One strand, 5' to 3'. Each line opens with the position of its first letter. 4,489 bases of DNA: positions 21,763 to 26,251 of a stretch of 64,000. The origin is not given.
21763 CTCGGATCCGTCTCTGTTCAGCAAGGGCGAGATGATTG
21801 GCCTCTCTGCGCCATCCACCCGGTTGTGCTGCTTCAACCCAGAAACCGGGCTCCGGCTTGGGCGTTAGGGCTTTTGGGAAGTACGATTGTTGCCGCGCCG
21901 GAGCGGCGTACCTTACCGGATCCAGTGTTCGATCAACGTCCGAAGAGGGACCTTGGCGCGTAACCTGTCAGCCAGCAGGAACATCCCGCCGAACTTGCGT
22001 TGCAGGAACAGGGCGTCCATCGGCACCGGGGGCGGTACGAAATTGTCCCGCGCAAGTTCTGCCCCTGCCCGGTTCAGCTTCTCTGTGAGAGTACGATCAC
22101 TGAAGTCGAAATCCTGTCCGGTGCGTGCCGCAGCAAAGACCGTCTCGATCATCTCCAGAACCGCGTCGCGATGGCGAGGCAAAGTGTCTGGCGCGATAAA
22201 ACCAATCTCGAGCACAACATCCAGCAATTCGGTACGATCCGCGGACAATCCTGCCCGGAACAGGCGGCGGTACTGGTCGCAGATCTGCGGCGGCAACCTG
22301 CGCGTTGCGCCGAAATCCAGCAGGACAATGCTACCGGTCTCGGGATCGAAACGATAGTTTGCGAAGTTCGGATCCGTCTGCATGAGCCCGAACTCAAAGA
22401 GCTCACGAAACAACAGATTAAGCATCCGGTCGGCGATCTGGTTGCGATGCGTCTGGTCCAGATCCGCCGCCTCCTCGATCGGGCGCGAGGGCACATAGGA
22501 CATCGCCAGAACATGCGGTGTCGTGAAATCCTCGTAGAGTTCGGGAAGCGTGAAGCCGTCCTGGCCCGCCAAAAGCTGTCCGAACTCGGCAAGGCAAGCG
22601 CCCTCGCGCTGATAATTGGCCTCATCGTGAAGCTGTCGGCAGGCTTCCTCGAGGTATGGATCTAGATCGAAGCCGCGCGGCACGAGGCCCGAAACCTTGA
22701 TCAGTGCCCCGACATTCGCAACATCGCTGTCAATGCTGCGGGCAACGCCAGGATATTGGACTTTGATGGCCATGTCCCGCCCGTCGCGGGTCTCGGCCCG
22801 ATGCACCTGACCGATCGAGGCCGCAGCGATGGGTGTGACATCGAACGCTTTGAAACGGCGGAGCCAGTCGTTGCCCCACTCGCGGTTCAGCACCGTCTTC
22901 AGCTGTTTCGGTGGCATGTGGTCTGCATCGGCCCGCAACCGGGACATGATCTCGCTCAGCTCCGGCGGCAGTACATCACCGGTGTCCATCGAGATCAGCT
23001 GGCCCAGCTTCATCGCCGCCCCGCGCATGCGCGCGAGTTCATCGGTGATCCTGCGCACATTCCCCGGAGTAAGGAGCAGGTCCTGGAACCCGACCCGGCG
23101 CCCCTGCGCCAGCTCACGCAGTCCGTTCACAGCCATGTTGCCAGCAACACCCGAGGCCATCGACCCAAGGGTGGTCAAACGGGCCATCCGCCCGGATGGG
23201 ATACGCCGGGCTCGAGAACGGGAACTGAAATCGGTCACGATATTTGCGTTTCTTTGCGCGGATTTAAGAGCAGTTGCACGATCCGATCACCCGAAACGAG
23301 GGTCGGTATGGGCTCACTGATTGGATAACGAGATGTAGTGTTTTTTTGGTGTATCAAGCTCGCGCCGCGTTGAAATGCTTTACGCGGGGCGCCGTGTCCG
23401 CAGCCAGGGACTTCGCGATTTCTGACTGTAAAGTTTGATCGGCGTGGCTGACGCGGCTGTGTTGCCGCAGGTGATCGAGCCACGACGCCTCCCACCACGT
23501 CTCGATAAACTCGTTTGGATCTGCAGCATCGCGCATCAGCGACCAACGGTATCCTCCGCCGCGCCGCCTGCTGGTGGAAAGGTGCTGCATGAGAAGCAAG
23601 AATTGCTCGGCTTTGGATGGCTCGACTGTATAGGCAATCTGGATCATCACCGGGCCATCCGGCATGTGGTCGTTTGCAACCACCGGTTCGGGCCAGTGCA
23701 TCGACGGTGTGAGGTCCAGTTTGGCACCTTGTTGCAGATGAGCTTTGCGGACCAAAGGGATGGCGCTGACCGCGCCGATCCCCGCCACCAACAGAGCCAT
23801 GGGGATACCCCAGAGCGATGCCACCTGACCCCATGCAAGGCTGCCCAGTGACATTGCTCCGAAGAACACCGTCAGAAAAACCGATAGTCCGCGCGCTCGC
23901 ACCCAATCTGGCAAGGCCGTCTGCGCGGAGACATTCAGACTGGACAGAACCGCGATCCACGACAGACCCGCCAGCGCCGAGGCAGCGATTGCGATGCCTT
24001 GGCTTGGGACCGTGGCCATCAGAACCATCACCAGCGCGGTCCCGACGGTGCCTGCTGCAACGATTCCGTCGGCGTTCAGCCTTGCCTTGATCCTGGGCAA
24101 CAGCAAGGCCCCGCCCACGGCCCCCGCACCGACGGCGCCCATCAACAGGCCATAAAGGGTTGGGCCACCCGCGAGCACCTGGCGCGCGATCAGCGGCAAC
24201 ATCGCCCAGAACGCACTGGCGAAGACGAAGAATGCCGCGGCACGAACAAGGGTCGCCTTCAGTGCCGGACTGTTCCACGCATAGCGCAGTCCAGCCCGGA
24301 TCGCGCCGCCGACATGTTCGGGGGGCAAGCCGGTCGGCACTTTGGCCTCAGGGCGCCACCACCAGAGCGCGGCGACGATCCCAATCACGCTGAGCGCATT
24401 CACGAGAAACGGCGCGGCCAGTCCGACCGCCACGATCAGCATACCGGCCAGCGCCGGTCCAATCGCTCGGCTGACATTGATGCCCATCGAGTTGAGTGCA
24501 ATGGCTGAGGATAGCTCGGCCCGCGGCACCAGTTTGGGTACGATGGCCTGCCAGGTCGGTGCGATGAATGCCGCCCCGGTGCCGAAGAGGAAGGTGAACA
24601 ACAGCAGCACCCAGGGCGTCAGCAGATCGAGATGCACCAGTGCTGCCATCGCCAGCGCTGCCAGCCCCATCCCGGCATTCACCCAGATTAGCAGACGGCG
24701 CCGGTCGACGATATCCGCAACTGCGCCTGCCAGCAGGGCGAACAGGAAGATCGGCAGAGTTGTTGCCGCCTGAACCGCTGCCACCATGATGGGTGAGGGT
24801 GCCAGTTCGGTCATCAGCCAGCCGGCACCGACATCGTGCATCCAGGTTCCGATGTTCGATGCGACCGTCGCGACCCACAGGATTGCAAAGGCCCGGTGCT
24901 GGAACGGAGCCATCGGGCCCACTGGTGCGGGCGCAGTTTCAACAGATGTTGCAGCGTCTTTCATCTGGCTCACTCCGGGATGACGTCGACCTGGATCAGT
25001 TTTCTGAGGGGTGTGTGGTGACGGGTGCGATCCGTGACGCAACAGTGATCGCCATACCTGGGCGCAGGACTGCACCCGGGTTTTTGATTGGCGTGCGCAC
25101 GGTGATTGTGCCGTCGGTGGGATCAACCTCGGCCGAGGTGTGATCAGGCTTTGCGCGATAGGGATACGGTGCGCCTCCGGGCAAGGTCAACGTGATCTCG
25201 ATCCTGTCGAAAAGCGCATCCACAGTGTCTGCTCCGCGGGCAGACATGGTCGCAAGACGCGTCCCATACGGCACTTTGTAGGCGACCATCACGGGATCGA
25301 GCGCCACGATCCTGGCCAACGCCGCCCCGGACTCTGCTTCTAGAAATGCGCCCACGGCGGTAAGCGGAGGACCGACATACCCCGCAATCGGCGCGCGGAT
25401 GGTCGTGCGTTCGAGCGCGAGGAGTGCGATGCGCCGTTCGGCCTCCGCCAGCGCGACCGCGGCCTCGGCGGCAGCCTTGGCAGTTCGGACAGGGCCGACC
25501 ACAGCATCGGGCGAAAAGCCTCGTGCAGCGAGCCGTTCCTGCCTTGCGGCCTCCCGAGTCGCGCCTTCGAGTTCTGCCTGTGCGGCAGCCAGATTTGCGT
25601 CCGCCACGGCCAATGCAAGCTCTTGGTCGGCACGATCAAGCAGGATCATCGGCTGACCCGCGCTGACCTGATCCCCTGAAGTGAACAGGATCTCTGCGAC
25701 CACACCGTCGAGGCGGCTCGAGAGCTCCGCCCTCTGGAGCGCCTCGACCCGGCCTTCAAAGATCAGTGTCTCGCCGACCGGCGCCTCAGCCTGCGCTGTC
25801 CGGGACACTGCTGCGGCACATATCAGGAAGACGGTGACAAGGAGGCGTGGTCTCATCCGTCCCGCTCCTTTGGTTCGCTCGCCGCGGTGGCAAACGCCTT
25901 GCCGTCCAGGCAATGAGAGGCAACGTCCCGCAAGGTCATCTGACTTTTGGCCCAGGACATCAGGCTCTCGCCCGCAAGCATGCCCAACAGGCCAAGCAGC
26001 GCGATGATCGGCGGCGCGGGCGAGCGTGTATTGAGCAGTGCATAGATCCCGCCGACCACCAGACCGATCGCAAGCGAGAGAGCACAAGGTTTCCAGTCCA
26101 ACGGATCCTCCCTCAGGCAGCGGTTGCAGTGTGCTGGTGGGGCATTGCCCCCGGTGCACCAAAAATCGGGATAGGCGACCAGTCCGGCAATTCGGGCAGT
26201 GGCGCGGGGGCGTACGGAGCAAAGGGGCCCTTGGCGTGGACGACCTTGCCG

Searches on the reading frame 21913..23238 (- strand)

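Call 71: search_protein_families(library=pfam, proteins=[window:21913-23238:-], max_evalue=0.00001)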
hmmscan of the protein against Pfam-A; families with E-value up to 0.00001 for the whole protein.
window:21913-23238:- (441 aa): 1 family
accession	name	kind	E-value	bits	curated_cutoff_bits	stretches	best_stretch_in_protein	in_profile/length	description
PF03109.22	ABC1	-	2e-59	201.1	22.9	1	101-339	2-241/244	ABC1 atypical kinase-like domain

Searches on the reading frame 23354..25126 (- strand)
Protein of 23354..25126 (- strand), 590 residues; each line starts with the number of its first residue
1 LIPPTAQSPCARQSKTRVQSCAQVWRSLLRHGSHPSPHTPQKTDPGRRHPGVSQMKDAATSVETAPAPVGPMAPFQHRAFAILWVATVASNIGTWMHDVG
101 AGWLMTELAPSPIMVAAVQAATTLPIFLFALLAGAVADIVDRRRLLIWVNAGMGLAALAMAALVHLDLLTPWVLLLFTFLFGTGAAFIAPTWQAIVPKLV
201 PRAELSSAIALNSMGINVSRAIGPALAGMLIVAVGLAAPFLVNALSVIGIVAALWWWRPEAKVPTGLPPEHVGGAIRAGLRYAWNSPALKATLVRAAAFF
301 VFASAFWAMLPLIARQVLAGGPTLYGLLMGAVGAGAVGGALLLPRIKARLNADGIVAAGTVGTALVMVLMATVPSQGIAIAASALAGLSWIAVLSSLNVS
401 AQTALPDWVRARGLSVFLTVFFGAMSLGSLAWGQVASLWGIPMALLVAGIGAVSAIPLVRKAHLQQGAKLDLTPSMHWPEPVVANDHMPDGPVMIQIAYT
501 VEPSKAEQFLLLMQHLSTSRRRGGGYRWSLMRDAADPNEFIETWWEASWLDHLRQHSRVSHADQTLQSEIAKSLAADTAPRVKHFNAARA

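Call 71: search_protein_families(library=pfam, proteins=[window:23354-25126:-], max_evalue=0.00001)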
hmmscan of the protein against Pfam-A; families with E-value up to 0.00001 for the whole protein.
window:23354-25126:- (590 aa): 2 families
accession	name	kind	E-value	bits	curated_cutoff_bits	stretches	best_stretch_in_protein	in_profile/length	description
PF05977.19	MFS_3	-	3.8e-175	583.7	27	1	70-585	2-517/524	Transmembrane secretion effector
PF07690.21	MFS_1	-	4.4e-33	115.1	33.4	1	83-428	1-346/347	Major Facilitator Superfamily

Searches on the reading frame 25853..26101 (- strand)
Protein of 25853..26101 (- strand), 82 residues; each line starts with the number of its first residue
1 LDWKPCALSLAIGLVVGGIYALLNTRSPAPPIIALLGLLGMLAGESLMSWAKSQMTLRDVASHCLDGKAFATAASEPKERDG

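Call 71: search_protein_families(library=pfam, proteins=[window:25853-26101:-], max_evalue=0.00001)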
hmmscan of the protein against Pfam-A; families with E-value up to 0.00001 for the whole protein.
window:25853-26101:- (82 aa): 1 family
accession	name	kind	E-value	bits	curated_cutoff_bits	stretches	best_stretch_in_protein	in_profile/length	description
PF07235.16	DUF1427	-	1.3e-20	73.6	27.1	1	6-67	3-64/84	Protein of unknown function (DUF1427)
